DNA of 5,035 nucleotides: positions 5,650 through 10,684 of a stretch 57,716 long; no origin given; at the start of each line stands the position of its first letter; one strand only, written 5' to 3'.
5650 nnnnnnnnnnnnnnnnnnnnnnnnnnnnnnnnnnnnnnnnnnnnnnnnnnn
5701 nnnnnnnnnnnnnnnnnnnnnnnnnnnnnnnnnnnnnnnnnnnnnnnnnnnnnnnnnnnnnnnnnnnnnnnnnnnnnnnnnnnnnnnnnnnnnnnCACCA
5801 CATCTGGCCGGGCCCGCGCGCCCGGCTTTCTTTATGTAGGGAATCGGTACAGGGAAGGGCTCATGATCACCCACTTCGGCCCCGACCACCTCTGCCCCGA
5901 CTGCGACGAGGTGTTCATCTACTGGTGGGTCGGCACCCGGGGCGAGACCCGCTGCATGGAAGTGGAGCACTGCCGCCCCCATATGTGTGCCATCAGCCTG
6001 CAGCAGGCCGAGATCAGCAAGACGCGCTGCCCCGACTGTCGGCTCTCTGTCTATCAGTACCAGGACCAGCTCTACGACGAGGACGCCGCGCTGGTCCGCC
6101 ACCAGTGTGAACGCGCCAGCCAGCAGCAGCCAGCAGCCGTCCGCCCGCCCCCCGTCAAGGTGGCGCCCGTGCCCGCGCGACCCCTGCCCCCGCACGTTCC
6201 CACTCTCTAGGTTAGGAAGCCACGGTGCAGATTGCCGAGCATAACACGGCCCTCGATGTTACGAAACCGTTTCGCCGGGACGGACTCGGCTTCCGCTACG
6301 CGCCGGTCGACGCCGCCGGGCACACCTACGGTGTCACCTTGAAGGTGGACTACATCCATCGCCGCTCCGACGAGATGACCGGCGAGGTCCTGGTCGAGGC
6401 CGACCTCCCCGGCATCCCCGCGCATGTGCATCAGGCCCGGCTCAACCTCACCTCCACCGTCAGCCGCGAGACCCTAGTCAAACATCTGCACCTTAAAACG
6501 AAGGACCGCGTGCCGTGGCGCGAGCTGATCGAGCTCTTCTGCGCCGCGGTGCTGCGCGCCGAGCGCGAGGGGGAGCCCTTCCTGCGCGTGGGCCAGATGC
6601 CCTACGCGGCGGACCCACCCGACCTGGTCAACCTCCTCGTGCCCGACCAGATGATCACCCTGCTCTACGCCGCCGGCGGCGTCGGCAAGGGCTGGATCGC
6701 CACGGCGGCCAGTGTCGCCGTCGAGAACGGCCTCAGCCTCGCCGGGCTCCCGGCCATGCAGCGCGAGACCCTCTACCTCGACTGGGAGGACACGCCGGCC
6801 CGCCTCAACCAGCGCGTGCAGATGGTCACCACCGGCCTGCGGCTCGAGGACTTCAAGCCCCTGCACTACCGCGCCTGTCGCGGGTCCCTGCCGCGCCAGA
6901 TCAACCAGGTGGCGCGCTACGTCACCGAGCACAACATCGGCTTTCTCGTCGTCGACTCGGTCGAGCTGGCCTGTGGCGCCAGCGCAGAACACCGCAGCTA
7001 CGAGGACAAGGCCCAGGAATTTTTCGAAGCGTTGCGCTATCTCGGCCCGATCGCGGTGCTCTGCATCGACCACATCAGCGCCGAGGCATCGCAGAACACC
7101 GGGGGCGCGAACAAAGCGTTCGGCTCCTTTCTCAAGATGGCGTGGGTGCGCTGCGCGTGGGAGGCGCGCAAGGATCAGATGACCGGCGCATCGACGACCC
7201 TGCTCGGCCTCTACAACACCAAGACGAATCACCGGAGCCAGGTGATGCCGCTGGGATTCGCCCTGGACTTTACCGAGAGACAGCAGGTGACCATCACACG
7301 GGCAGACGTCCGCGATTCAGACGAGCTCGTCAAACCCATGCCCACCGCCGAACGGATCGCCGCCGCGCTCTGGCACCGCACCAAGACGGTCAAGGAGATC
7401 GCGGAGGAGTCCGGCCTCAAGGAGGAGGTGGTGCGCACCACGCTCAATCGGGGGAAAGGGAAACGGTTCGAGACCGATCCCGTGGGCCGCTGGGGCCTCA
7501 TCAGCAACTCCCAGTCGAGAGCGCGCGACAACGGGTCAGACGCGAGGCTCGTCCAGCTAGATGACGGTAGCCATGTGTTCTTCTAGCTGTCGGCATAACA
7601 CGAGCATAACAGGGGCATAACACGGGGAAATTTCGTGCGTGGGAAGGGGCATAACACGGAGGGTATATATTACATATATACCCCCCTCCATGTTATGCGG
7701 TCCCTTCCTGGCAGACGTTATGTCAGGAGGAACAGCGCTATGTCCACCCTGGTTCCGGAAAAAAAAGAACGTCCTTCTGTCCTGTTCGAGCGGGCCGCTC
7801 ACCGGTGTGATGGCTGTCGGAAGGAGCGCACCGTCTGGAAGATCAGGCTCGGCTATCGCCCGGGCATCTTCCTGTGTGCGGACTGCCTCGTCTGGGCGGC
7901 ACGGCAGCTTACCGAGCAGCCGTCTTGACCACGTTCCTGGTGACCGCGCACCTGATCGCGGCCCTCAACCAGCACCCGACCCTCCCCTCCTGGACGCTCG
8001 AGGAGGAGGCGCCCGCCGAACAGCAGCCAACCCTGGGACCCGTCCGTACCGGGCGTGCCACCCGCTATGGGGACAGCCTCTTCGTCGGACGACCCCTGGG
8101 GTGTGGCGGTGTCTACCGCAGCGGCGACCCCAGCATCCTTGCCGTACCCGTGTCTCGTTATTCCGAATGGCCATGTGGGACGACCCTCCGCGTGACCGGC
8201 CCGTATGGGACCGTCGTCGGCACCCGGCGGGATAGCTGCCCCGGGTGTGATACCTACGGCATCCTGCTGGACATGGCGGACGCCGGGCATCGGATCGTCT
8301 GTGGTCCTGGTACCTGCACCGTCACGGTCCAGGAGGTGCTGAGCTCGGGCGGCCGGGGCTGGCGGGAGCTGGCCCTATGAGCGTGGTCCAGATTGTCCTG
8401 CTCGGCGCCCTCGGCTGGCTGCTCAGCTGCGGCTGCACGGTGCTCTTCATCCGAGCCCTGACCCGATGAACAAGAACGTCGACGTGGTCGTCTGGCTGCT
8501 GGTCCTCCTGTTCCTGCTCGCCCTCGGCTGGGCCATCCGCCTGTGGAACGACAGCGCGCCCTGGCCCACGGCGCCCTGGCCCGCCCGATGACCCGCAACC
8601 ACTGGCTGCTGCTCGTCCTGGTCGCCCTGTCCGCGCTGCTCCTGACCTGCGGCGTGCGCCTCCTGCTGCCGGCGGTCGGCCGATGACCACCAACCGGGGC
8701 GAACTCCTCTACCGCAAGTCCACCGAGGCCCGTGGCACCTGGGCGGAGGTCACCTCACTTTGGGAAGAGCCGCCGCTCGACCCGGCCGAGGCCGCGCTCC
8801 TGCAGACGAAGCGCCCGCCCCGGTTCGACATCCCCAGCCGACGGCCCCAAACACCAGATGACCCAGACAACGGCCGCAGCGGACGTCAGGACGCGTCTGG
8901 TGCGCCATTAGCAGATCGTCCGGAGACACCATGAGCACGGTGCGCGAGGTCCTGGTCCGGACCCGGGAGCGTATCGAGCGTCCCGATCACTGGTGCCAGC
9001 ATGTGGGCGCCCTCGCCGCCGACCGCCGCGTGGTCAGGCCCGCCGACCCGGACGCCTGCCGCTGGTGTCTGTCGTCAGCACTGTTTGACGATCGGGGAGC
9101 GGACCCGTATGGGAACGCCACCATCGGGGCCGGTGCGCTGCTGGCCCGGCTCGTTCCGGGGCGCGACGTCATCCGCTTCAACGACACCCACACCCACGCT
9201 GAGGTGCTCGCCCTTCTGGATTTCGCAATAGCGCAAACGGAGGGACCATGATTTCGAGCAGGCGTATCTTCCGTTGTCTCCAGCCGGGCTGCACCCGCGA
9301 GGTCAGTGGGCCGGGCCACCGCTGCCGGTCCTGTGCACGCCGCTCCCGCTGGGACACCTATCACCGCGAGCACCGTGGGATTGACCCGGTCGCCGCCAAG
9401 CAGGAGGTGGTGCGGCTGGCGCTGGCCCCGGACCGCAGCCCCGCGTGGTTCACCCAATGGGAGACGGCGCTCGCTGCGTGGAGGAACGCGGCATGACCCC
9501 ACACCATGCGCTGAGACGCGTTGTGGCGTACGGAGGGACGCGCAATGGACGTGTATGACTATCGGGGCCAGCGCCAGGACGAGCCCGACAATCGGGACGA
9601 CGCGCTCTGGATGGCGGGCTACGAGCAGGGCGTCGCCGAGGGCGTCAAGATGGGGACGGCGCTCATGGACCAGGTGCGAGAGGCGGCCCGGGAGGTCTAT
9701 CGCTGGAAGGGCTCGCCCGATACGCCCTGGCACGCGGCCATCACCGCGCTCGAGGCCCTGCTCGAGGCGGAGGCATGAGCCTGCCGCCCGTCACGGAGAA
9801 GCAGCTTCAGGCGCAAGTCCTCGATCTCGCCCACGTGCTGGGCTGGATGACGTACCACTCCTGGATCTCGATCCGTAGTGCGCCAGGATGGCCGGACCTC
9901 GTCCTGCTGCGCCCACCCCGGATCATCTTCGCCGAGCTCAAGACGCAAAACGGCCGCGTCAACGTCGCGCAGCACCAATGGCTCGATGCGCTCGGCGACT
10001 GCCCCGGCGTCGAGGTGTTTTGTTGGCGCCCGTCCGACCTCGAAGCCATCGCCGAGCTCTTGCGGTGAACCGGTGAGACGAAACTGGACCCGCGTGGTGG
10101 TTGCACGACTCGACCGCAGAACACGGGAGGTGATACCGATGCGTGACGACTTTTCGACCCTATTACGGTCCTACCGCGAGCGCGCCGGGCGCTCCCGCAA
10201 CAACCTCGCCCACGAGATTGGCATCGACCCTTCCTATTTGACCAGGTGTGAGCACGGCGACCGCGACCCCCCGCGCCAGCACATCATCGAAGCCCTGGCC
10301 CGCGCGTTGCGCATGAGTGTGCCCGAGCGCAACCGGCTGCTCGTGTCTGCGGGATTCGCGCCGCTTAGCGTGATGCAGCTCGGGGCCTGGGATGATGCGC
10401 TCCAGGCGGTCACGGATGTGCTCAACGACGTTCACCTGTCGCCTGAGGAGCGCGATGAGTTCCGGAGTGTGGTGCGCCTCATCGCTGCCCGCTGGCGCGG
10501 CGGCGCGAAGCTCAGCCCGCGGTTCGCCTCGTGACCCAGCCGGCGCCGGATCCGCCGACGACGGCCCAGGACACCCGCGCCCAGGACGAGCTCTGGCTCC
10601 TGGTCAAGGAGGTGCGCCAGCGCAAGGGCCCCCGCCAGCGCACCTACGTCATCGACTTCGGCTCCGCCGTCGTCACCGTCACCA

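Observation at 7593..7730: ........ repeat array wrapped around an AT-rich palindrome just after the helicase gene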

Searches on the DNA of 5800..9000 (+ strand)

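Call 4: search_dna_similar(query=window:5800-9000:+, collection=phages, mode=near, max_rows=25)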
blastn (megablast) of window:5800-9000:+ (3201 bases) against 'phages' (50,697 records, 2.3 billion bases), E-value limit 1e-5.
No match.

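Call 67: search_rna_families(source=window, start=7400, end=7900, threshold=evalue, max_evalue=1)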
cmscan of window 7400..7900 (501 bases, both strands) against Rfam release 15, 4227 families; matches with E-value up to 1: 1.
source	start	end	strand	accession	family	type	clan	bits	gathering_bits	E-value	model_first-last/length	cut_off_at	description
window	7628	7711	-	RF00723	mir-448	Gene; miRNA;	-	21.2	90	0.16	1-111/111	no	mir-448 microRNA precursor family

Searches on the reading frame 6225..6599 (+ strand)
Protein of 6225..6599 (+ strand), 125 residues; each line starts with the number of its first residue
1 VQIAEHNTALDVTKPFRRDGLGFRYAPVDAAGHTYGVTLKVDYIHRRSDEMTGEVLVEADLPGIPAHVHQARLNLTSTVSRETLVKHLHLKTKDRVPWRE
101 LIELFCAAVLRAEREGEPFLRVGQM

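Call 73: predict_structure(alignment_id=A3)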
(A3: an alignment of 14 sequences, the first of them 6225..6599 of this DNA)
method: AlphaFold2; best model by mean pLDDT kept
length: 125 residues; sequences in the alignment: 14
mean_pLDDT: 85.5   pTM: 0.75
mean pLDDT of the five models: 85.5, 85.0, 84.6, 83.5, 83.4
residues with pLDDT >= 90: 89; 70-90: 12; 50-70: 9; < 50: 15
segments of 3 or more residues with pLDDT < 50: 6-12, 118-125
pLDDT, mean of each block of 10 residues (from residue 1): 49 74 92 93 94 97 93 97 97 95 95 70 43
secondary structure, 60 per line:
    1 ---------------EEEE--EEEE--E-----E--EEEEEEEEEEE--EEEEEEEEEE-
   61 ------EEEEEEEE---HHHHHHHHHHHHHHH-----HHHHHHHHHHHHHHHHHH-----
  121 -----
elements in order: E16-19 E22-25 E37-47 E50-59 E67-74 H78-92 H98-115

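Call 75: fold_search(model_id=the predicted structure, library=pdb)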
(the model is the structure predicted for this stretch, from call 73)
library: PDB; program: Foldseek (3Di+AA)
matches with E <= 10: 877; with E <= 0.001: 0
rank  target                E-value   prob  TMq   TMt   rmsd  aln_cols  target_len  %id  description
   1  4zor_C                7.3e-02  0.44  0.30  0.31  16.0       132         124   12  The structure of the S37P MS2 viral capsid assembly. (released 2016-09-07)
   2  4zor_B                9.2e-02  0.41  0.31  0.31  16.0       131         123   11  The structure of the S37P MS2 viral capsid assembly. (released 2016-09-07)
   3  4zor_D                1.0e-01  0.35  0.31  0.31  16.0       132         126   11  The structure of the S37P MS2 viral capsid assembly. (released 2016-09-07)
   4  8y3t_A                1.1e-01  0.57  0.31  0.33  14.7       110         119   10  The self-assembled nanotube of CPC46A/Q70H (released 2024-11-06)
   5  5iv8_D                1.6e-01  0.08  0.15  0.13  19.3       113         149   13  The LPS Transporter LptDE from Klebsiella pneumoniae, core complex (released 2016-05-18)
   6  6d3f_A                1.9e-01  0.47  0.28  0.13  13.5       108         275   10  Crystal Structure of the PTP epsilon D2 domain (released 2018-10-17)
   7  9i9z_B                1.9e-01  0.08  0.13  0.11  18.7        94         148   17  LpDE from Escherichia coli (released 2025-12-10)
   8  9i94_B                2.0e-01  0.07  0.16  0.13  18.5       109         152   14  Cryo-EM structure of Shigella flexneri LptDE bound by a Bicyclic peptide molecule (Compound 3) (released 2025-10-15)
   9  9rpt_B                2.1e-01  0.08  0.14  0.12  17.6        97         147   12  Cryo-EM structure of the open state of Shigella flexneri LptDE bound by the RBP of Oekolampad phage (released 2025-12-10)
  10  5iv8_B                2.4e-01  0.09  0.17  0.15  18.0        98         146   14  The LPS Transporter LptDE from Klebsiella pneumoniae, core complex (released 2016-05-18)
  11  4q35_B                2.4e-01  0.08  0.15  0.13  18.4        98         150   15  Structure of a membrane protein (released 2014-06-25)
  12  7r75                  2.7e-01  0.20  0.21  0.06  14.4       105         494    6  Structure of human SHP2 in complex with compound 16 (released 2021-10-27)
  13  6d3f_B                2.9e-01  0.33  0.27  0.13  13.3       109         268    9  Crystal Structure of the PTP epsilon D2 domain (released 2018-10-17)
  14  9q8n_B                2.9e-01  0.08  0.15  0.13  18.6        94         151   17  Cryo-EM structure of Shigella flexneri LptDE bound by a Bicyclic peptide molecule (Compound 16) (released 2025-10-15)
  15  9i97_B                3.0e-01  0.07  0.15  0.13  17.6       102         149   14  Cryo-EM structure of Shigella flexneri LptDE in complex with a Bicyclic Peptide binder (Compound 12) (released 2025-10-15)
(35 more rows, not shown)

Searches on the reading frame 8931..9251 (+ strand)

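Call 11: search_protein_families(library=pfam, proteins=[window:8931-9251:+], max_evalue=0.01)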
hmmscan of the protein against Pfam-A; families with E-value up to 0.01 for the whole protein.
window:8931-9251:+ (106 aa): 1 family
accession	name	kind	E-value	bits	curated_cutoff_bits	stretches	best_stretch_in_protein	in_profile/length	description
PF19698.5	DUF6197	-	9.3e-12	45.7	24.6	1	3-101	5-110/111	Family of unknown function (DUF6197)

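Call 12: search_protein_families(library=phrogs, proteins=[window:8931-9251:+], max_evalue=0.001)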
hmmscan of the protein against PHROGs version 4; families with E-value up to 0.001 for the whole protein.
window:8931-9251:+ (106 aa): 1 family
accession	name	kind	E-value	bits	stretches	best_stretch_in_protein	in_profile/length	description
phrog_762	-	unknown function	9.6e-08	32.8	1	2-104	42-152/281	-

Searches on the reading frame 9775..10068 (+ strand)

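Call 64: search_protein_families(library=pfam, proteins=[window:9775-10068:+], max_evalue=0.01)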
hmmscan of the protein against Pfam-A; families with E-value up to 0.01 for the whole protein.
window:9775-10068:+ (97 aa): 1 family
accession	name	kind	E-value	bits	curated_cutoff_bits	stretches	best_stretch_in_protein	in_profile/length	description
PF08774.17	VRR_NUC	-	7.2e-06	26.5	23.8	1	35-81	60-109/116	VRR-NUC domain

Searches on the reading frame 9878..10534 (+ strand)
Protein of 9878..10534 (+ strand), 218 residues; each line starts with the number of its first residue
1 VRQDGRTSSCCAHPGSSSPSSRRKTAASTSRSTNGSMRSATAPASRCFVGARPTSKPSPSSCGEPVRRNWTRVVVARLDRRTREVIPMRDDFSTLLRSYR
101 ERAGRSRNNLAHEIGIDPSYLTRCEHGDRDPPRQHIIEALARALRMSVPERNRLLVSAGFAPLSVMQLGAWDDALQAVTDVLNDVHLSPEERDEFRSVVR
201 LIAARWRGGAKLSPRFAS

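Call 11: search_protein_families(library=pfam, proteins=[window:9878-10534:+], max_evalue=0.01)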
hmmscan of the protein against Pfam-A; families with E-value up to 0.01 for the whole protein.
window:9878-10534:+ (218 aa): 2 families
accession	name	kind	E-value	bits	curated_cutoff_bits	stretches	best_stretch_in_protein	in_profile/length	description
PF13560.12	HTH_31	-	2.4e-14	53.8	27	1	92-154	2-64/64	Helix-turn-helix domain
PF01381.28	HTH_3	-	1.4e-08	35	23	1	96-148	1-52/55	Helix-turn-helix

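Call 12: search_protein_families(library=phrogs, proteins=[window:9878-10534:+], max_evalue=0.001)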
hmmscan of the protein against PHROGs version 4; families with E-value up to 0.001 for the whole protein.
window:9878-10534:+ (218 aa): 7 families
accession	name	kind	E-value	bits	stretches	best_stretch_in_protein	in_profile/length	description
phrog_5823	-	transcription regulation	8.2e-09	36.1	1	94-189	9-98/404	transcriptional regulator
phrog_2328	-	transcription regulation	1.6e-06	28.9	1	83-147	7-70/128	transcriptional repressor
phrog_2439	-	transcription regulation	4.7e-05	23.4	1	94-147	10-62/367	transcriptional regulator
phrog_4031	-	unknown function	0.0001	21.9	1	90-159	517-586/626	-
phrog_2967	-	transcription regulation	0.0002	22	1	88-146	7-64/225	transcriptional regulator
phrog_7241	-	transcription regulation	0.00052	21.1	1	90-147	62-116/122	transcriptional regulator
phrog_8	-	transcription regulation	0.00064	20.3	1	81-148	66-132/346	transcriptional regulator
